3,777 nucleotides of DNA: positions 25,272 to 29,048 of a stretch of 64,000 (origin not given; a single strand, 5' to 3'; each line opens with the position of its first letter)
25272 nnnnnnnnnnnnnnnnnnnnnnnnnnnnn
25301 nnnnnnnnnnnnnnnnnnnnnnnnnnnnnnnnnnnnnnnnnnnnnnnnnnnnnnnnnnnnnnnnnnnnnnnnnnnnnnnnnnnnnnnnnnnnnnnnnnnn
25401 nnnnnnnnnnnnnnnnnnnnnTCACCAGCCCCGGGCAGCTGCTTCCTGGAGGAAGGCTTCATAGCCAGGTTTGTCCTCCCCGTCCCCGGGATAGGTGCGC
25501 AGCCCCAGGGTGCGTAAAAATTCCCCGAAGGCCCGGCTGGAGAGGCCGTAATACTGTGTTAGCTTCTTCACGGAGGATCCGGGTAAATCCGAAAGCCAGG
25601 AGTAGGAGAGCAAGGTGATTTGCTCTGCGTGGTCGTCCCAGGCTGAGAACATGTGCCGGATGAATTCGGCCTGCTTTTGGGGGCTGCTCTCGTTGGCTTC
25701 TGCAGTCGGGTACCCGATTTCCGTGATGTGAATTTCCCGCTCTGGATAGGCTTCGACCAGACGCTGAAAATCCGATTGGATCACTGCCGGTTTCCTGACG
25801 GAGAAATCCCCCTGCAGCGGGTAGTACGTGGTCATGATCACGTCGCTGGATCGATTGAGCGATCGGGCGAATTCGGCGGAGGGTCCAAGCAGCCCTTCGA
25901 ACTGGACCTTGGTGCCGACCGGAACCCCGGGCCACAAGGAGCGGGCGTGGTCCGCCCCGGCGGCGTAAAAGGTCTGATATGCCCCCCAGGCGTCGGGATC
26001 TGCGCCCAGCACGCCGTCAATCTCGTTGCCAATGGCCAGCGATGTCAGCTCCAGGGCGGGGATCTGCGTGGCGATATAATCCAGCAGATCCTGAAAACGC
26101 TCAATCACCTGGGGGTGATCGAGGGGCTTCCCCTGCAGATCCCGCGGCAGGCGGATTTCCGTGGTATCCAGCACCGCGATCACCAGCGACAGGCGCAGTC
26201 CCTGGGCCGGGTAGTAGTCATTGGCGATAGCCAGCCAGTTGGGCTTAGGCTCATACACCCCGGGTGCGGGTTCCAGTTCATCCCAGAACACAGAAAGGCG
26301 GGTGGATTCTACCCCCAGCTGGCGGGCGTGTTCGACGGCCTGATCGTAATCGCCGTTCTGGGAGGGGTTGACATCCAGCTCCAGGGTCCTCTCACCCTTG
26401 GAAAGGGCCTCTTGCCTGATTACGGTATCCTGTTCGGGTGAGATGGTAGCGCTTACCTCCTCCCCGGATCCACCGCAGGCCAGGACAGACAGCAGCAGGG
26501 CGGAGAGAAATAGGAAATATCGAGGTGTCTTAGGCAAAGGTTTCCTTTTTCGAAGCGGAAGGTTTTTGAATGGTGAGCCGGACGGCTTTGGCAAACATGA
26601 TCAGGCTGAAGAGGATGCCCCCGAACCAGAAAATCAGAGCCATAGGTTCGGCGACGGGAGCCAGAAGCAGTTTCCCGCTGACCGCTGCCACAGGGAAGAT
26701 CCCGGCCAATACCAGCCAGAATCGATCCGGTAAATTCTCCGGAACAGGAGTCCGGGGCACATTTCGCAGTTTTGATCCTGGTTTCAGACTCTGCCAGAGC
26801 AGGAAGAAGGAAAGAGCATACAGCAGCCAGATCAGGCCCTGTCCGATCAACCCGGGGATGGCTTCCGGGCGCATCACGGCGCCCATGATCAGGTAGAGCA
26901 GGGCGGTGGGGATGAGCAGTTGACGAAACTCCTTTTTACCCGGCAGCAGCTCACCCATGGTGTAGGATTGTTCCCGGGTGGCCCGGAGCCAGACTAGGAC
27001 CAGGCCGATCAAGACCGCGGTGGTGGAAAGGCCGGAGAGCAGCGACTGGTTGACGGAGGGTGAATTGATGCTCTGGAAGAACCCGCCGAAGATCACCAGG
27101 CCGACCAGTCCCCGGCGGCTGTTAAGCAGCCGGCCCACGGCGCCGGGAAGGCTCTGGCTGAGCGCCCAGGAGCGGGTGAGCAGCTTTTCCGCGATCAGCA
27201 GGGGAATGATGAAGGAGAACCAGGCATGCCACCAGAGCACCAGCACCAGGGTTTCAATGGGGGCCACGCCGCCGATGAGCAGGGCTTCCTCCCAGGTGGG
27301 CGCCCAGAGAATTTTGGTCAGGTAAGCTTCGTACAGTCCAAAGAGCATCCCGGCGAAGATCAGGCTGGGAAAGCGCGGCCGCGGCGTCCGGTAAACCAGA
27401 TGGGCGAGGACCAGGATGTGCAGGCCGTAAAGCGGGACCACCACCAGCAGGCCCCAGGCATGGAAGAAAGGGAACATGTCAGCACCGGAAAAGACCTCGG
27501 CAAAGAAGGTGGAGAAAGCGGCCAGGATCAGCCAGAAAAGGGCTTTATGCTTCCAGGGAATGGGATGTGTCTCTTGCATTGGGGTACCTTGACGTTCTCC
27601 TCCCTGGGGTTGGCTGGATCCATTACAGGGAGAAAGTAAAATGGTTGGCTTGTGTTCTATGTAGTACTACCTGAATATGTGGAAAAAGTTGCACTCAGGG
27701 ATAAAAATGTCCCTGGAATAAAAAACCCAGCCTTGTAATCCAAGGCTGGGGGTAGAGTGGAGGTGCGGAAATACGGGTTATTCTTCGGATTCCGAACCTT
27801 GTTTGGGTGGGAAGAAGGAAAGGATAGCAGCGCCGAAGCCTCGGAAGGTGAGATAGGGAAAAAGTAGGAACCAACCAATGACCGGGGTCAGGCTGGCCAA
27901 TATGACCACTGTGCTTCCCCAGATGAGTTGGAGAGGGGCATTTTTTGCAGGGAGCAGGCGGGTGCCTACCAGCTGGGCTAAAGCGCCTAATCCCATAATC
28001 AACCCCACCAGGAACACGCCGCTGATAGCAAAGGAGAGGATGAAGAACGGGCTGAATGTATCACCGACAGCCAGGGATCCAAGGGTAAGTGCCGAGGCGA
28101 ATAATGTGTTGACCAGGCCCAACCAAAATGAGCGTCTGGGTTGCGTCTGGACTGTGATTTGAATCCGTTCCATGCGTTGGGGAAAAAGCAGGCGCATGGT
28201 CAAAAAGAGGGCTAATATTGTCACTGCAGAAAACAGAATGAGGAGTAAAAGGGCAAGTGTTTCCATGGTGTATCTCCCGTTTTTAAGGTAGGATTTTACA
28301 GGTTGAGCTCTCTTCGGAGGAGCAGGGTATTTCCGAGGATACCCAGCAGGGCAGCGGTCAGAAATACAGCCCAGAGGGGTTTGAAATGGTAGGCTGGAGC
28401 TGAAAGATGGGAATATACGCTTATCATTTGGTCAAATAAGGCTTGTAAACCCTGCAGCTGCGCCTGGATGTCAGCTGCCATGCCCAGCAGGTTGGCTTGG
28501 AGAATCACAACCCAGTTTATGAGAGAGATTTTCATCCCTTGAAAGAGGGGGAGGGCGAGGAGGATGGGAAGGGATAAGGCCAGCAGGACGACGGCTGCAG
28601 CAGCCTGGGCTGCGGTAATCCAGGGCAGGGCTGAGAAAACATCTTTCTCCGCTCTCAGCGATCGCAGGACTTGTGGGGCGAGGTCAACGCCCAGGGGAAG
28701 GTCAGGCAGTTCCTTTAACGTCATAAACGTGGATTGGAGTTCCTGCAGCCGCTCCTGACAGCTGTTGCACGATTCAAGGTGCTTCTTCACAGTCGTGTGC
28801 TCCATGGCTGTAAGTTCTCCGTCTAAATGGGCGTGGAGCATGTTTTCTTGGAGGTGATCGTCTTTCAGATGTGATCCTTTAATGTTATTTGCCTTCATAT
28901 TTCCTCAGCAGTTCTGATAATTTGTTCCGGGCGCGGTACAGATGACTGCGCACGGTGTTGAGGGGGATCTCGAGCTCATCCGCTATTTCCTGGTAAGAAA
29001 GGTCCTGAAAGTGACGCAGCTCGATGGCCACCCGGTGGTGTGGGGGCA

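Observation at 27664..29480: Identical 13-nt motif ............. upstream of the ECF sigma gene and upstream of the next operon: a putative two-promoter ECF regulon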

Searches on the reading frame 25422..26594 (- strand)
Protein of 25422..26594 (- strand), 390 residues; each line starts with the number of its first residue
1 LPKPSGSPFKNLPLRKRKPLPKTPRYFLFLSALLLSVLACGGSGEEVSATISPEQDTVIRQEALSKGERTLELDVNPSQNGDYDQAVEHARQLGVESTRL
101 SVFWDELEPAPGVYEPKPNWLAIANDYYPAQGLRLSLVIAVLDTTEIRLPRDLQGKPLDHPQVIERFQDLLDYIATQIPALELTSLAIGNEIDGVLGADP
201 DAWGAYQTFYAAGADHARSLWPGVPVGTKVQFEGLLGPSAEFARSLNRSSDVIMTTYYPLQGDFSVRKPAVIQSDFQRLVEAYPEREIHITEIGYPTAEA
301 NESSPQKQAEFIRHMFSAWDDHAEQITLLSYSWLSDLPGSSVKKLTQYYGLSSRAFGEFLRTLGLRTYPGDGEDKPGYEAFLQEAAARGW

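Call 4: search_protein_families(library=pfam, proteins=[window:25422-26594:-], max_evalue=0.01)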
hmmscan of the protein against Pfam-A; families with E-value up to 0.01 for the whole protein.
window:25422-26594:- (390 aa): 0 families

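Call 29: search_protein_families(library=ncbifam, proteins=[window:25422-26594:-], max_evalue=0.01)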
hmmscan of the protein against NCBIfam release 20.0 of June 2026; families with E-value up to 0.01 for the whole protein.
window:25422-26594:- (390 aa): 0 families

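Call 31: search_solved_structures(query=window:25422-26594:-, max_evalue=1)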
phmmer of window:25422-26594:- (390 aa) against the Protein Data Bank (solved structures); distinct sequences matched with E-value up to 1: 11.
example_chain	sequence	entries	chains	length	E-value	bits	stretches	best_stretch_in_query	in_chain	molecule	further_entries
6wiu_A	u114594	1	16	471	0.019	17.1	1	82-117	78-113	Beta-glucosidase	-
5dt5_A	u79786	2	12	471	0.17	14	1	83-117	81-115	Beta-glucosidase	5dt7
8ipt_A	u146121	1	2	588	0.3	13.2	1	120-204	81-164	ABC transporter, CydDC cysteine exporter (CydDC-E) family, permease/ATP-binding protein Cy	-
8ips_B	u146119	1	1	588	0.3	13.2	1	120-204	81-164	ABC transporter, CydDC cysteine exporter (CydDC-E) family, permease/ATP-binding protein Cy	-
7zd5_D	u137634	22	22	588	0.31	13.1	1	120-204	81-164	ATP-binding/permease protein CydD | Glutathione/L-cysteine transport system ATP-binding/permease protein CydD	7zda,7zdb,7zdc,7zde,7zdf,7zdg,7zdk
5cg0_A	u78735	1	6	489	0.36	12.9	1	79-154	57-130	Beta-glucosidase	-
25pt_A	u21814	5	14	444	0.42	12.7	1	81-117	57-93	Beta-glucosidase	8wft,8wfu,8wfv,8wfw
8xpc_A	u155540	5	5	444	0.42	12.7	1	81-117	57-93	beta-glucosidase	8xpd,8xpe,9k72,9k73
7e5j_A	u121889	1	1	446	0.42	12.7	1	81-117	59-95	Beta-glucosidase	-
9gzg_A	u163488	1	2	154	0.54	12.3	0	77-109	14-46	Engineered CTPR protein with glutamic acids for conductivity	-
5jvk_A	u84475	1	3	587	0.74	11.9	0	68-116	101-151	Uncharacterized protein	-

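Call 53: search_protein_families(library=pfam, proteins=[window:25422-26537:-], max_evalue=5)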
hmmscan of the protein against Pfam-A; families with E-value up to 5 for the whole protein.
window:25422-26537:- (371 aa): 0 families

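Call 56: find_homologous_proteins(query=window:25422-26537:-, max_evalue=0.00001)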
Query window:25422-26537:- (371 aa): 153 proteins with E <= 0.00001 among 8000 candidates; the best 120 are listed.
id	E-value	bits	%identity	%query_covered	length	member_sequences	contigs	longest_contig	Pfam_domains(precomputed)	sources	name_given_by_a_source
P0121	3.4e-248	841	100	100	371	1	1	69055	-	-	-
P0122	6.6e-216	734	87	100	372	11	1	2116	-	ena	-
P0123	7.5e-216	734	87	100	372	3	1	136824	-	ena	-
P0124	8.8e-189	645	77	100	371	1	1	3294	-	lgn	-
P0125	2.6e-160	552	66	100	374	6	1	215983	-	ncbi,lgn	-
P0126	1.2e-159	549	65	100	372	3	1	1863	-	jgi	jgi:hypothetical protein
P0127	6.0e-154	531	62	100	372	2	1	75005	-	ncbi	-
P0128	2.6e-152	525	65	100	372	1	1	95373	-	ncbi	-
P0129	6.7e-151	521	61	100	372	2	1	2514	-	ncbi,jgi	-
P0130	2.8e-150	519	63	95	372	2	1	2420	-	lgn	-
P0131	3.1e-150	518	65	95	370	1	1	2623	-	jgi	-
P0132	7.1e-145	501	62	95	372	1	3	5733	-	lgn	-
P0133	3.0e-144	499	61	97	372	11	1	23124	-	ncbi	-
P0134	2.4e-143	496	59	100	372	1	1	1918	-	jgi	jgi:hypothetical protein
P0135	2.8e-143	495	59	100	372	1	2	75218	-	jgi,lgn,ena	-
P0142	7.7e-141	487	60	99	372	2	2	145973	PF07745.20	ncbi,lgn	ncbi:MAG: hypothetical protein R6U57_01935 [Anaerolineales bacterium]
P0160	8.6e-137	474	56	100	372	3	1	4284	PF07745.20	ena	-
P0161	2.5e-136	473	55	100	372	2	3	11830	PF07745.20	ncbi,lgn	-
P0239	1.1e-84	303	44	88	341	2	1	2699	PF07745.20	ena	-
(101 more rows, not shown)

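Call 65: predict_structure(alignment_id=A3)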
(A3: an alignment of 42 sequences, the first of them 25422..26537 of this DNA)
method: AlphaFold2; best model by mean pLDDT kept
length: 371 residues; sequences in the alignment: 42
mean_pLDDT: 92.8   pTM: 0.86
mean pLDDT of the five models: 92.8, 92.1, 91.3, 91.0, 90.8
residues with pLDDT >= 90: 327; 70-90: 16; 50-70: 12; < 50: 16
segments of 3 or more residues with pLDDT < 50: 21-34
pLDDT, mean of each block of 10 residues (from residue 1): 63 70 42 55 90 96 94 97 97 95 98 98 96 97 99 98 98 97 98 99 98 97 97 98 97 98 98 98 98 98 97 97 96 97 97 96 98 95
secondary structure, 60 per line:
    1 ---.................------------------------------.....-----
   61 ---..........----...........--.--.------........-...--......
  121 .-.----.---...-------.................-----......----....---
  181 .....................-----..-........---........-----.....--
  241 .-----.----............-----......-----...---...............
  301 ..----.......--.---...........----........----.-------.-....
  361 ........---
elements in order: H4-20 E51-55 H64-73 E78-84 H85-88 H101-108 E115-121 H142-158 E164-169 H174-177 H181-201 E210-212 H213-217 H221-228 E234-238 H252-263 E269-274 H286-302 E307-313 H320-330 H335-342 H357-368

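Call 67: fold_search(model_id=the predicted structure, library=pdb)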
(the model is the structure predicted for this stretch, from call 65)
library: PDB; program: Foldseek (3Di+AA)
matches with E <= 10: 1799; with E <= 0.001: 826
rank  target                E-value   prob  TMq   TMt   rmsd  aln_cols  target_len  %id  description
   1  7bob_A                7.2e-14  1.00  0.65  0.45   6.0       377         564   18  Exo-beta-1,4-mannosidase Op5Man5 from Opitutaceae bacterium strain TAV5 (released 2021-07-14)
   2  7bob_C                9.1e-14  1.00  0.64  0.44   5.7       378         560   18  Exo-beta-1,4-mannosidase Op5Man5 from Opitutaceae bacterium strain TAV5 (released 2021-07-14)
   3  9g17_A                2.8e-13  1.00  0.60  0.55   5.5       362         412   18  Structure of PslG with a covalently- bound pentasaccharide (released 2025-03-05)
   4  7bob_B                3.4e-13  1.00  0.64  0.44   5.7       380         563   17  Exo-beta-1,4-mannosidase Op5Man5 from Opitutaceae bacterium strain TAV5 (released 2021-07-14)
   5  9y4v_B                4.0e-13  1.00  0.62  0.56   4.8       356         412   16  Crystal structure of a GH5_18 from Microbacterium oxydans DSM 20578 (released 2025-12-17)
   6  2gft_A                5.1e-13  1.00  0.63  0.61   6.1       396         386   15  Crystal structure of the E263A nucleophile mutant of Bacillus licheniformis endo-beta-1,4-galactanase in complex with  (released 2006-06-13)
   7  7lr8_B                1.0e-12  1.00  0.64  0.58   4.5       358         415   19  Crystal structure of GH5_18-E153A from Streptomyces cattleya in complex with Manb1-4GlcNAc (released 2021-04-07)
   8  9y4v_A                1.3e-12  1.00  0.65  0.59   4.5       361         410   16  Crystal structure of a GH5_18 from Microbacterium oxydans DSM 20578 (released 2025-12-17)
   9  1ur0_B                1.6e-12  1.00  0.60  0.58   6.0       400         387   14  The structure of endo-beta-1,4-galactanase from Bacillus licheniformis in complex with two oligosaccharide products. (released 2004-10-20)
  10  5bx9                  1.6e-12  1.00  0.56  0.51   5.6       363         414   18  Structure of PslG from Pseudomonas aeruginosa (released 2015-10-07)
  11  6gvb_B                1.8e-12  1.00  0.64  0.61   4.6       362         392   19  Crystal structure of Cutibacterium acnes exo-beta-1,4-mannosidase (released 2019-07-03)
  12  6gvb_A                1.8e-12  1.00  0.64  0.60   4.5       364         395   20  Crystal structure of Cutibacterium acnes exo-beta-1,4-mannosidase (released 2019-07-03)
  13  4zn2_A                2.3e-12  1.00  0.57  0.52   5.5       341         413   18  Glycosyl hydrolase from Pseudomonas aeruginosa (released 2016-01-06)
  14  6gvb_C                4.1e-12  1.00  0.64  0.61   4.5       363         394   19  Crystal structure of Cutibacterium acnes exo-beta-1,4-mannosidase (released 2019-07-03)
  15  7lr8_A                5.9e-12  1.00  0.63  0.57   4.7       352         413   18  Crystal structure of GH5_18-E153A from Streptomyces cattleya in complex with Manb1-4GlcNAc (released 2021-04-07)
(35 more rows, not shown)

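Call 75: find_encoding_contigs(protein=P0125, flank=10000, max_places=1)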
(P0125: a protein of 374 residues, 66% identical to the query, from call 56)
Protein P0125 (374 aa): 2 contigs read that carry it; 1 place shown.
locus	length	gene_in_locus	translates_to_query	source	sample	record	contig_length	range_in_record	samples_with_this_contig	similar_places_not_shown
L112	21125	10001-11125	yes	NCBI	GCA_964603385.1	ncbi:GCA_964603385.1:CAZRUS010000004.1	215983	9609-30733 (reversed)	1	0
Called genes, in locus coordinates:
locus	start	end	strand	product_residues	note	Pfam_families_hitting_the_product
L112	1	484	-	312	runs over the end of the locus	PF01791:DeoC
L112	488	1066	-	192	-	PF02502:LacAB_rpiB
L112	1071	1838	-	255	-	PF00392:GntR, PF07702:UTRA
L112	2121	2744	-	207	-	PF00702:Hydrolase, PF13419:HAD_2, PF13242:Hydrolase_like (faint)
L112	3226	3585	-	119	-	-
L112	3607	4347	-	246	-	PF02535:Zip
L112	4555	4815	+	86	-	PF11756:YgbA_NO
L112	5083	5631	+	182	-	PF07638:Sigma70_ECF (faint), PF04542:Sigma70_r2, PF08281:Sigma70_r4_2, PF04545:Sigma70_r4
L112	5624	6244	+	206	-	PF13490:zf-HC2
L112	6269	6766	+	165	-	-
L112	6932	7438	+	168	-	-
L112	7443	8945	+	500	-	PF08811:DUF1800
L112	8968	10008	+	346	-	PF27245:AF_0692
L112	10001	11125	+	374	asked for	-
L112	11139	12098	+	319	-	-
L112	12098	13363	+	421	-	PF07394:DUF1501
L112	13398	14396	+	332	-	-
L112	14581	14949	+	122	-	PF03733:YccF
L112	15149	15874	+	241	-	PF14329:DUF4386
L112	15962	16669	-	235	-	-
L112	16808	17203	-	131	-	PF00011:HSP20, PF17886:ArsA_HSP20 (weak)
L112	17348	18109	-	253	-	PF08241:Methyltransf_11 (weak), PF08242:Methyltransf_12 (weak), PF13649:Methyltransf_25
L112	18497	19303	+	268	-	-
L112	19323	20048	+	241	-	PF00535:Glycos_transf_2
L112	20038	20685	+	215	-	PF01351:RNase_HII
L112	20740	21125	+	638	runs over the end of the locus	PF26550:Tricorn_2nd, PF00930:DPPIV_N (faint), PF07676:PD40 (faint), PF26549:Tricorn_N, PF20434:BD-FAE, PF00326:Peptidase_S9, PF01738:DLH, PF07859:Abhydrolase_3 (weak), +3 more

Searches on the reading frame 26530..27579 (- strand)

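Call 4: search_protein_families(library=pfam, proteins=[window:26530-27579:-], max_evalue=0.01)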
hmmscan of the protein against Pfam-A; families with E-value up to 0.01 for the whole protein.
window:26530-27579:- (349 aa): 0 families

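Call 29: search_protein_families(library=ncbifam, proteins=[window:26530-27579:-], max_evalue=0.01)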
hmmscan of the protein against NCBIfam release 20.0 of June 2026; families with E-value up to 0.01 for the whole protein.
window:26530-27579:- (349 aa): 1 family
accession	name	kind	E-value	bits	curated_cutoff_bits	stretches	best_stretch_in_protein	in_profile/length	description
NF009635.0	PRK13150.1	equivalog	0.0045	16.8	264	1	179-236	14-66/159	cytochrome c maturation protein CcmE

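Call 53: search_protein_families(library=pfam, proteins=[window:26530-27579:-], max_evalue=5)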
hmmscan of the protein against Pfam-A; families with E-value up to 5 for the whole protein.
window:26530-27579:- (349 aa): 0 families

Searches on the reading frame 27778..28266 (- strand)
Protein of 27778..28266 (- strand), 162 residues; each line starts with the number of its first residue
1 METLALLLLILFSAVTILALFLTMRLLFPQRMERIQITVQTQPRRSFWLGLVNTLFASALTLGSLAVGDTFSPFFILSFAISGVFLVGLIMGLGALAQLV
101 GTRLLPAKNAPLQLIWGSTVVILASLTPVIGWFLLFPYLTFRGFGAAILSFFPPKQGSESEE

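Call 4: search_protein_families(library=pfam, proteins=[window:27778-28266:-], max_evalue=0.01)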
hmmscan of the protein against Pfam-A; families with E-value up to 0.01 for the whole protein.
window:27778-28266:- (162 aa): 0 families

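Call 29: search_protein_families(library=ncbifam, proteins=[window:27778-28266:-], max_evalue=0.01)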
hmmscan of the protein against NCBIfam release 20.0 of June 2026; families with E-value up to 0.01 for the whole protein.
window:27778-28266:- (162 aa): 0 families

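Call 53: search_protein_families(library=pfam, proteins=[window:27778-28266:-], max_evalue=5)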
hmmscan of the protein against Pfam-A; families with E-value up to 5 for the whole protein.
window:27778-28266:- (162 aa): 1 family
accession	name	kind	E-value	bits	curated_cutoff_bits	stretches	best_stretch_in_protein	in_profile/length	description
PF11044.13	TMEMspv1-c74-12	-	3.4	8.3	25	1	9-35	6-32/49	Plectrovirus spv1-c74 ORF 12 transmembrane protein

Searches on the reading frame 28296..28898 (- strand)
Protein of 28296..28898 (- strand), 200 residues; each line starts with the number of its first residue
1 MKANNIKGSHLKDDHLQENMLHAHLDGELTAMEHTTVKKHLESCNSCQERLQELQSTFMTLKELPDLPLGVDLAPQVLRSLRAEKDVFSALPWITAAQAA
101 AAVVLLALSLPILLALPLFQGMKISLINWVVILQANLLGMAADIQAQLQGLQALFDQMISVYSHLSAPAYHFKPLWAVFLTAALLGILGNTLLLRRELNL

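Call 4: search_protein_families(library=pfam, proteins=[window:28296-28898:-], max_evalue=0.01)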
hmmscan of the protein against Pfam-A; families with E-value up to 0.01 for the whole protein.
window:28296-28898:- (200 aa): 1 family
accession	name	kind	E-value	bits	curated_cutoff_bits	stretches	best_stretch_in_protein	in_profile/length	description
PF13490.11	zf-HC2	-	1.3e-07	32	22.2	1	19-48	6-35/35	Putative zinc-finger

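Call 29: search_protein_families(library=ncbifam, proteins=[window:28296-28898:-], max_evalue=0.01)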
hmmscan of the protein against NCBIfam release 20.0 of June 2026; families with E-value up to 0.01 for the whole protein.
window:28296-28898:- (200 aa): 4 families
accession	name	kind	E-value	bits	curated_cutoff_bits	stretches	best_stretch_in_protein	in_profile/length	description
NF052375.1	antisigma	equivalog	7.5e-09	35.9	100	1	27-108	8-99/217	anti-sigma factor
NF010501.0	PRK13920.1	subfamily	2.3e-08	33.9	225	1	19-146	6-131/213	putative anti-sigmaE protein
TIGR03988.1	antisig_RsrA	equivalog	5.7e-06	26.3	62.5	1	21-53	9-41/77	mycothiol system anti-sigma-R factor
TIGR02451.1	anti_sig_ChrR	subfamily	0.00016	21.6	124.5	1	15-60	2-47/216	ChrR family anti-sigma-E factor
